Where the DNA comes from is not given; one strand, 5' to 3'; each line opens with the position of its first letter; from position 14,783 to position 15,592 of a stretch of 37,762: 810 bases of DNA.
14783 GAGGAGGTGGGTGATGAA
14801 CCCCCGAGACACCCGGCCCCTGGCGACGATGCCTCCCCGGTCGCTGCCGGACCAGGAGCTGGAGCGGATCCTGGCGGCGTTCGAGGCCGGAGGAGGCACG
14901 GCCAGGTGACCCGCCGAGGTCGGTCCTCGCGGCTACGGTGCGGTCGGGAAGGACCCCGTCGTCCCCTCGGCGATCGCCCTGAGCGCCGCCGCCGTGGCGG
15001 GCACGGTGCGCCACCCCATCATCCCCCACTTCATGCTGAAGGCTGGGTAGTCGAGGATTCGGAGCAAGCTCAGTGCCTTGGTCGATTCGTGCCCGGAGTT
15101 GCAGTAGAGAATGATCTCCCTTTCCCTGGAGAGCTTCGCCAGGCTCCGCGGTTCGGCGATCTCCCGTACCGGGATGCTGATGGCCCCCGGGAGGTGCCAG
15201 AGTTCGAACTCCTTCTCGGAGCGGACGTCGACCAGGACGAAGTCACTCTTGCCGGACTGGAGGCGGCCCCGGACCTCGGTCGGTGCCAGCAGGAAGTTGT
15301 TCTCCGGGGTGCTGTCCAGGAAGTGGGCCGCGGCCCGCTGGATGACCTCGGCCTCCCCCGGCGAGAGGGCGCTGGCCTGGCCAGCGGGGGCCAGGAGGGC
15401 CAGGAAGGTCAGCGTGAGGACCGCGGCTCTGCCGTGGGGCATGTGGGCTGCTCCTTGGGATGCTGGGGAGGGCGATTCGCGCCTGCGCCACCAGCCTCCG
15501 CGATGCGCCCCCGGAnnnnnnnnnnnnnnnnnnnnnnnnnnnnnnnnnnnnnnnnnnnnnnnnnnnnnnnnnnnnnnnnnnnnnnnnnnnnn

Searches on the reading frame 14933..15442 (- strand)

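Call 31: search_protein_families(library=ncbifam, proteins=[window:14933-15442:-], max_evalue=0.001)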
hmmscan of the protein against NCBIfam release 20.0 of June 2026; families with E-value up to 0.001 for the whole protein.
window:14933-15442:- (169 aa): 12 families
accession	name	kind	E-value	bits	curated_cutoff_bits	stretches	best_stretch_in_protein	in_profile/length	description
NF005902.0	PRK07878.1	equivalog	7.6e-15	54.7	647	1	51-145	288-382/392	adenylyltransferase/sulfurtransferase MoeZ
NF005646.0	PRK07411.1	equivalog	2e-13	50.2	633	1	53-145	285-380/390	molybdopterin-synthase adenylyltransferase MoeB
NF006444.0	PRK08762.1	equivalog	1.4e-08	33.8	449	1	53-146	18-109/387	molybdopterin-synthase adenylyltransferase MoeB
NF045521.1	rhoda_near_glyco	subfamily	1.4e-07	31.5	145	1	61-123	25-86/144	rhodanese homology domain-containing protein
NF008750.0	PRK11784.1-2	equivalog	1.8e-07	30.6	241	1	65-92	13-40/346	tRNA 2-selenouridine(34) synthase MnmH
NF007627.0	PRK10287.1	equivalog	2e-07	31.2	102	1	71-133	24-86/104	thiosulfate sulfurtransferase PspE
TIGR02981.1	phageshock_pspE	exception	2.8e-07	30.8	126.3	1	70-133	21-84/101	thiosulfate sulfurtransferase PspE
NF041203.1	rhodanese_LYCAU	equivalog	1.7e-05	24.5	115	1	63-128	32-97/126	rhodanese-related (seleno)protein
NF008752.0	PRK11784.1-4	equivalog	2.2e-05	23.4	266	1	69-96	20-47/357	tRNA 2-selenouridine(34) synthase MnmH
TIGR03167.1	tRNA_sel_U_synt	equivalog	6e-05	22.6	219.75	0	69-92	4-27/311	tRNA 2-selenouridine(34) synthase MnmH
TIGR04568.1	arch_SelU_Nterm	equivalog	0.00054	19.8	200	0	64-92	100-128/215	selenouridine synthase SelU-like subunit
NF001133.1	PRK00142.1-1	equivalog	0.00084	19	170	1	43-127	99-185/229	oxygen-dependent tRNA uridine(34) hydroxylase TrhO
